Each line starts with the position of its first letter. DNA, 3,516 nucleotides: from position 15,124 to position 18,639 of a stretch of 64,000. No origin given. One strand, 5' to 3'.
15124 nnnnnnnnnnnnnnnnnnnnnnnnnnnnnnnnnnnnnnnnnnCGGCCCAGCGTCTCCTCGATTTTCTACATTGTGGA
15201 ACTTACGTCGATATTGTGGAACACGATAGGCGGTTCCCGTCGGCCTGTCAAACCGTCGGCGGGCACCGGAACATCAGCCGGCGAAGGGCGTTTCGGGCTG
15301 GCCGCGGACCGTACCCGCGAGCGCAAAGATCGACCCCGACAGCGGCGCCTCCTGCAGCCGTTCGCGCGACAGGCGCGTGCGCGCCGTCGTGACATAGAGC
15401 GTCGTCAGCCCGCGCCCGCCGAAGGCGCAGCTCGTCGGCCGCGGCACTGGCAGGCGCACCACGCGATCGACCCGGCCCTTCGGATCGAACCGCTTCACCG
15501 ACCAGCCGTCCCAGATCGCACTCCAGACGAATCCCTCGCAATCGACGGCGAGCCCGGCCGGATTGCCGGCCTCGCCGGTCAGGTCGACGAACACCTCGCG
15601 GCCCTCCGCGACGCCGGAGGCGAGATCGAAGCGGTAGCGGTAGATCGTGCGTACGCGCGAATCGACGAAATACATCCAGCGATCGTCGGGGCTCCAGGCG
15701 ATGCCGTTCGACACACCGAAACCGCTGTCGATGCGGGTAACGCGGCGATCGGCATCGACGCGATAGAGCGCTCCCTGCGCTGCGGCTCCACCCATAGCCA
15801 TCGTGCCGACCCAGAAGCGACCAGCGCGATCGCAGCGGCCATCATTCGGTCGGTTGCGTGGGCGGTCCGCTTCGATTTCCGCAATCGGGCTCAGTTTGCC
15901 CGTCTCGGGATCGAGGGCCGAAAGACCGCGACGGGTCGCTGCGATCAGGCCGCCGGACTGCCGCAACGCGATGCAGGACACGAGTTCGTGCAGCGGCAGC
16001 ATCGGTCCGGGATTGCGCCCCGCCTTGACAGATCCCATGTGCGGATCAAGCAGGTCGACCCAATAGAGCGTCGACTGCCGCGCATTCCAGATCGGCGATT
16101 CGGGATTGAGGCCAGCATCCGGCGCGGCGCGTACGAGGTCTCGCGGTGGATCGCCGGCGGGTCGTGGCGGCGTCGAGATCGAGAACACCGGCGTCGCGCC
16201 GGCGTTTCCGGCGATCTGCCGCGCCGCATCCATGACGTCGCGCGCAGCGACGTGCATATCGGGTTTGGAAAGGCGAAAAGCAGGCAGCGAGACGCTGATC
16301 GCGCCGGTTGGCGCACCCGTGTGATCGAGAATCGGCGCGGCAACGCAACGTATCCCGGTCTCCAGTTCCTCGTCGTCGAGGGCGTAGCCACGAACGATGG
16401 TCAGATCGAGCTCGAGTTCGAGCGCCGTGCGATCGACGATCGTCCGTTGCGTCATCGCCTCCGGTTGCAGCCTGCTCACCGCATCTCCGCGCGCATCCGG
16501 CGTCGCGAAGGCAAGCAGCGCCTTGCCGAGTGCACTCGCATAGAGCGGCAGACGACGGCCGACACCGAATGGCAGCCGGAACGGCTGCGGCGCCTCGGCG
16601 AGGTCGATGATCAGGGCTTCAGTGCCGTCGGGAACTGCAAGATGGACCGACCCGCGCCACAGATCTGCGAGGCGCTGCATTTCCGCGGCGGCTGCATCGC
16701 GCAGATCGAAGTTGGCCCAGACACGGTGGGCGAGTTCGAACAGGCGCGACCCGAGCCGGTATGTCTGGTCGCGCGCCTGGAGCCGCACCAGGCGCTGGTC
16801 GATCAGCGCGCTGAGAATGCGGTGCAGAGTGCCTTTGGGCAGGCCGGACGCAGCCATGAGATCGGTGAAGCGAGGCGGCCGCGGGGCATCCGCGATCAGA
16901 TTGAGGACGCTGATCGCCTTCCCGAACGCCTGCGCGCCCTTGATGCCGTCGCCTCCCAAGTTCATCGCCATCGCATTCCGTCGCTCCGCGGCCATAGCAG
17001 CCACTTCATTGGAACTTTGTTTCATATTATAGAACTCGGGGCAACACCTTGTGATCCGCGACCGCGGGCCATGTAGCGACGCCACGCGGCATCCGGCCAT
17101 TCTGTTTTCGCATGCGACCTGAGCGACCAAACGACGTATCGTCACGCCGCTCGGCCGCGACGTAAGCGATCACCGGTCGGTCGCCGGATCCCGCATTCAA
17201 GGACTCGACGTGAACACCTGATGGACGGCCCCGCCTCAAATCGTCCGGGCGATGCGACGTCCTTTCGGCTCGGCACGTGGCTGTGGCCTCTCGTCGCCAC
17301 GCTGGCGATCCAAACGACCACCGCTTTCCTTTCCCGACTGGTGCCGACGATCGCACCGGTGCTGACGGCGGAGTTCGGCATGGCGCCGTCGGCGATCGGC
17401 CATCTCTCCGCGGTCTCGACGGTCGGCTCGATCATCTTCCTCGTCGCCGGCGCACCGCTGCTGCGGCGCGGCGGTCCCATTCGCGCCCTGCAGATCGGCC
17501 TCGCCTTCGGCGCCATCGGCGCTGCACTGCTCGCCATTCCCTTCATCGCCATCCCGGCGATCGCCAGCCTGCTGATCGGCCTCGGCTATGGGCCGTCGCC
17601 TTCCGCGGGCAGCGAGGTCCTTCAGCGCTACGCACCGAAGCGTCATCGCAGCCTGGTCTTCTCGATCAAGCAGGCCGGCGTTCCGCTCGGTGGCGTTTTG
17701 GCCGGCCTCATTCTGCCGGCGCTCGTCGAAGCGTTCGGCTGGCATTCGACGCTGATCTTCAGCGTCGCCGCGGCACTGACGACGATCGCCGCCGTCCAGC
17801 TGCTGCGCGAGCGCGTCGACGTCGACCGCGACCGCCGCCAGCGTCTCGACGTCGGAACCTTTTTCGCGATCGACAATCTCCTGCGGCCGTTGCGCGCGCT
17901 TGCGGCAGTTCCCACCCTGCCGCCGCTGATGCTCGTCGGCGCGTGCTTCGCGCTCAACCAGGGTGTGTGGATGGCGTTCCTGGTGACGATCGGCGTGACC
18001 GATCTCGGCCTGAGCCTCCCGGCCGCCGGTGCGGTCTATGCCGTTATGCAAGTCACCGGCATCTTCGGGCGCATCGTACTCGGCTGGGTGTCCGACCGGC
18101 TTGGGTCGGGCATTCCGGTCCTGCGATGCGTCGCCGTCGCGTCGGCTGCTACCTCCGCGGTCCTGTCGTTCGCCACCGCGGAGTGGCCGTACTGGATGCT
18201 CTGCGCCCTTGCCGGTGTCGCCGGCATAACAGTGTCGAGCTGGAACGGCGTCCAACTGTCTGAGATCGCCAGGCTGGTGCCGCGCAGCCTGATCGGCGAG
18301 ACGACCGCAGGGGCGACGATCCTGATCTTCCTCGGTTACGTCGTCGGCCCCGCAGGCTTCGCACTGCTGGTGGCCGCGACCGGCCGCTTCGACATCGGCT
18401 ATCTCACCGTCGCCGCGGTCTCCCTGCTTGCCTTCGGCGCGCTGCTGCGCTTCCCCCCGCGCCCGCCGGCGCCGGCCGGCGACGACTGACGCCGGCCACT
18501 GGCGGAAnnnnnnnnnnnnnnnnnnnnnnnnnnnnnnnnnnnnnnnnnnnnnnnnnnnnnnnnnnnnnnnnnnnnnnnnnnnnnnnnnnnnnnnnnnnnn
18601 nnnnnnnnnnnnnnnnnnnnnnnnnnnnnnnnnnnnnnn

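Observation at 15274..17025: Natural fusion of an IclR transcription factor with an SMP-30/gluconolactonase beta-propeller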

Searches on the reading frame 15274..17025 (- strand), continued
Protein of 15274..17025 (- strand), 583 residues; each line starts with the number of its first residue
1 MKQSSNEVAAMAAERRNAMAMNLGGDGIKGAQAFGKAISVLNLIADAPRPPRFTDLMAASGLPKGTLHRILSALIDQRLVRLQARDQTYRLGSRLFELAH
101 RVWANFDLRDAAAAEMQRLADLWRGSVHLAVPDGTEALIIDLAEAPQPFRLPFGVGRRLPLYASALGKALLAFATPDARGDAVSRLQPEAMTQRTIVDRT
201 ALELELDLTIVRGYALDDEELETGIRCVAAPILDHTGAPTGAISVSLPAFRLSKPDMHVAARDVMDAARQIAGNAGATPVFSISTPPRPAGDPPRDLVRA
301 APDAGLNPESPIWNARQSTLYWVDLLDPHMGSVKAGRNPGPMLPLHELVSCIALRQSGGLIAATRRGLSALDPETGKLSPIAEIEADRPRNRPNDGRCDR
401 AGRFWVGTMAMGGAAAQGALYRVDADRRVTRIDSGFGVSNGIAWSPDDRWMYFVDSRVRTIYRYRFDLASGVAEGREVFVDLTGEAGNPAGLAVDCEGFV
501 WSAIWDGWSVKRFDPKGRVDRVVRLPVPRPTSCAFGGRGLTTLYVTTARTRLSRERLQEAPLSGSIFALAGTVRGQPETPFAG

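Call 68: search_protein_representatives(protein=window:15274-16971:-)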
Query: 565 residues. Proteins with E-value up to 0.001 (for the whole library): 46667; up to 1e-10: 22589; up to 1e-30: 2832. The best 150 are listed.
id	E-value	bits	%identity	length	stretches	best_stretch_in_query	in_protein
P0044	3.2e-160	550.8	54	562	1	10-559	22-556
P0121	1.2e-139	483.0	42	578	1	10-563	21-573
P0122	4.7e-138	477.6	44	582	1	10-562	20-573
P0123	1.3e-136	472.9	44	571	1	9-565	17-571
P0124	6.4e-134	464.0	44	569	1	6-561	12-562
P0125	1.6e-119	416.5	42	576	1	8-564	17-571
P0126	5.6e-119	414.7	39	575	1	11-561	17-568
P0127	3.4e-118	412.1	39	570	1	13-565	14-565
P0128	2.2e-117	409.4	41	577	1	11-563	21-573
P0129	4.7e-117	408.3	42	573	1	16-563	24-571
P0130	6.0e-114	398.1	36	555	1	15-550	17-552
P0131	3.1e-111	389.1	41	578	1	17-564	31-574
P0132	3.9e-111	388.8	51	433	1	120-557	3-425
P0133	6.8e-110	384.7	40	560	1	12-565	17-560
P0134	2.6e-105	369.5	39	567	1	9-558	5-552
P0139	4.1e-99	349.1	38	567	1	10-560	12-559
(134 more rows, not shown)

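Call 78: find_related_loci(query=A5, collection=metagenome_contigs, flank=8000)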
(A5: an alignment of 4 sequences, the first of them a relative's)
Query A5 (567 aa) in metagenome_contigs; peptide patterns used: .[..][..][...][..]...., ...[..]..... (x = any residue, [..] = any of these).
600 stretches matched a pattern (row limit reached: there are more); 273 encode a relative of the query (tblastn E <= 1e-3); the best 80 are kept; 80 distinct loci.
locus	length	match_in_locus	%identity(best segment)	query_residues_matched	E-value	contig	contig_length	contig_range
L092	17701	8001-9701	100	1-567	0e+0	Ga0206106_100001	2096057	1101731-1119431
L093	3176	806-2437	46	14-556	9e-162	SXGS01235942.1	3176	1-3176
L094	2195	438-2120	35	1-558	7e-105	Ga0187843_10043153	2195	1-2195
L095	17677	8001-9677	35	1-558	4e-94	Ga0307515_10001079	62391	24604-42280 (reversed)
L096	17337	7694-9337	35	14-558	5e-94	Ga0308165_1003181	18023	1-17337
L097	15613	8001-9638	35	10-553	1e-90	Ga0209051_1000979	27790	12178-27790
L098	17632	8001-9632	34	10-551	2e-88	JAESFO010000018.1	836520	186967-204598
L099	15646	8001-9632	35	10-551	7e-88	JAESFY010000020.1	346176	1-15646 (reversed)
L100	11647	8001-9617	35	11-558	7e-88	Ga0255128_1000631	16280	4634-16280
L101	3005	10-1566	35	37-553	1e-88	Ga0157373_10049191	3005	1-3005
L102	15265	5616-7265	35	3-558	4e-86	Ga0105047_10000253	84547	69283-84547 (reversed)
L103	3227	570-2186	34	11-558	1e-86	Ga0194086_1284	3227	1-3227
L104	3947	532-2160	35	11-558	1e-84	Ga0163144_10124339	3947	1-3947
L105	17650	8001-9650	35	3-558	1e-81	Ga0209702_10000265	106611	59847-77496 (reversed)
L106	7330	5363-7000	32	10-550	1e-79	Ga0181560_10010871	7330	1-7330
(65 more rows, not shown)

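Call 81: search_protein_families(library=pfam, proteins=[L092:3146-4303:-, L092:4917-5762:-, L092:5759-7354:-, L092:6654-7949:-, L092:9694-10599:-, L092:10586-11788:-, L092:11551-12816:-, L092:12854-14158:-, L092:14052-15911:-, L092:1158-2192:-], max_evalue=0.0001)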
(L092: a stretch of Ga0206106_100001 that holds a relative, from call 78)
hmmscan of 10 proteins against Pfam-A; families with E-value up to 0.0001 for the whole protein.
L092:3146-4303:- (385 aa): 0 families

L092:4917-5762:- (281 aa): 1 family
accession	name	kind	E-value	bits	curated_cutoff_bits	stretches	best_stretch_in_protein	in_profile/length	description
PF00528.27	BPD_transp_1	-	1.1e-17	64.8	26.4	1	95-274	3-182/184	Binding-protein-dependent transport system inner membrane component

L092:5759-7354:- (531 aa): 1 family
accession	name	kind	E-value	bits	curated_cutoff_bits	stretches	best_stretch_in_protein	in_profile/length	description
PF00528.27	BPD_transp_1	-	2e-19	70.5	26.4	1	322-523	4-178/184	Binding-protein-dependent transport system inner membrane component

L092:6654-7949:- (431 aa): 2 families
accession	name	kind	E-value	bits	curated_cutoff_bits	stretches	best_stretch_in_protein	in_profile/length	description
PF01547.30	SBP_bac_1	-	8.4e-34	118.4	26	1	57-347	9-306/307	Bacterial extracellular solute-binding protein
PF13416.11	SBP_bac_8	-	1.1e-29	104.5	27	1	60-375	1-277/279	Bacterial extracellular solute-binding protein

L092:9694-10599:- (301 aa): 1 family
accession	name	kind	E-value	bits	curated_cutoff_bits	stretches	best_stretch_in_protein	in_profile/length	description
PF00528.27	BPD_transp_1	-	2.3e-17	63.7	26.4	1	105-294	2-182/184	Binding-protein-dependent transport system inner membrane component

L092:10586-11788:- (400 aa): 1 family
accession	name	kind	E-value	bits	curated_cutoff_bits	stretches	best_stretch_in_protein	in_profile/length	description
PF00528.27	BPD_transp_1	-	5.9e-08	33.1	26.4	1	209-391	22-174/184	Binding-protein-dependent transport system inner membrane component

L092:11551-12816:- (421 aa): 1 family
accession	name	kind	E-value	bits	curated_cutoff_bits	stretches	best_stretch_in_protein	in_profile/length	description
PF01547.30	SBP_bac_1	-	3.2e-20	73.8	26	1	29-327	6-305/307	Bacterial extracellular solute-binding protein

L092:12854-14158:- (434 aa): 1 family
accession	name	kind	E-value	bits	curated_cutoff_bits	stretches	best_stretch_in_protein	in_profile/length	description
PF13378.12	MR_MLE_C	-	2.3e-35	122.7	29.4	1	198-399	5-218/219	Enolase C-terminal domain-like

L092:14052-15911:- (619 aa): 0 families

L092:1158-2192:- (344 aa): 2 families
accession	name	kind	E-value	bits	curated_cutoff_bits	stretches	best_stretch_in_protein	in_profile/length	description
PF03466.25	LysR_substrate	-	7.6e-23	81.4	28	1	151-313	7-183/209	LysR substrate binding domain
PF00126.33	HTH_1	-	2.1e-21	76.1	26.6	1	65-123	2-60/60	Bacterial regulatory helix-turn-helix protein, lysR family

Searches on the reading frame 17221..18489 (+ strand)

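Call 3: search_protein_families(library=pfam, proteins=[window:17221-18489:+], max_evalue=0.01)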
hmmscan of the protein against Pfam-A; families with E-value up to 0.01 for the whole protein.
window:17221-18489:+ (422 aa): 4 families
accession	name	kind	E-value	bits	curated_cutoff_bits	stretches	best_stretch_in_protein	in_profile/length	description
PF07690.21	MFS_1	-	2.5e-35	122.5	33.4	2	33-341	7-315/347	Major Facilitator Superfamily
PF12832.13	MFS_1_like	-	2.2e-07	30.7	25.2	1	260-336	27-103/373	MFS_1 like family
PF00083.30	Sugar_tr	-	1.5e-05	24.6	22.3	1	61-197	50-193/452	Sugar (and other) transporter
PF01306.25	LacY_symp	-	0.008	15.4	24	0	249-306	25-82/413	LacY proton/sugar symporter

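Call 4: search_protein_families(library=ncbifam, proteins=[window:17221-18489:+], max_evalue=0.01)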
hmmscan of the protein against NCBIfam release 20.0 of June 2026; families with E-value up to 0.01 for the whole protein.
window:17221-18489:+ (422 aa): 14 families
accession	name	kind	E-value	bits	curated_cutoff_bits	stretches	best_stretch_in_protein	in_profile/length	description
TIGR00895.1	2A0115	subfamily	1.1e-14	54.1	418.55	2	43-197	38-194/398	aromatic acid/H+ symport family MFS transporter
TIGR00893.1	2A0114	subfamily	8.5e-12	44.7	395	1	35-405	6-392/399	D-galactonate transporter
NF053517.1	HbztTptrPcaK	equivalog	2.6e-10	39.9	770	1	42-189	39-187/437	4-hydroxybenzoate transporter PcaK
TIGR00881.1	2A0104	subfamily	7.8e-09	35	407.75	2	43-188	16-164/379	phosphoglycerate transporter protein PgtP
TIGR00883.1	2A0106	subfamily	3.9e-07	29.5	443.45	1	114-360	101-354/400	metabolite/H+ symporter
NF008586.0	PRK11551.1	equivalog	8.1e-07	28.4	410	1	43-393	36-376/406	3-(3-hydroxy-phenyl)propionate transporter MhpT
NF049980.1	SfMCT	equivalog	2.5e-06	26.4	320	1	64-333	44-314/378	L-lactate MFS transporter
NF008963.0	PRK12307.1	equivalog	4.3e-05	22.9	637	1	109-295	106-294/426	MFS transporter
TIGR00880.1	2_A_01_02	superfamily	0.00031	20.9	131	1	67-192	8-134/141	multidrug resistance protein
NF007077.0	PRK09528.1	subfamily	0.0029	16.2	429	1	247-317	27-97/421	galactoside permease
TIGR00891.1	2A0112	subfamily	0.0035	16.5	552.9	1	114-354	105-358/405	sialate:H+ symport family MFS transporter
TIGR00894.1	2A0114euk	subfamily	0.0043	15.6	626.45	1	107-192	124-216/465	Na(+)-dependent inorganic phosphate cotransporter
TIGR00879.1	SP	subfamily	0.0064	15.1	237.8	0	62-195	104-238/510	sugar porter family MFS transporter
TIGR00882.1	2A0105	subfamily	0.0094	14.9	220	0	246-306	17-77/396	oligosaccharide MFS transporter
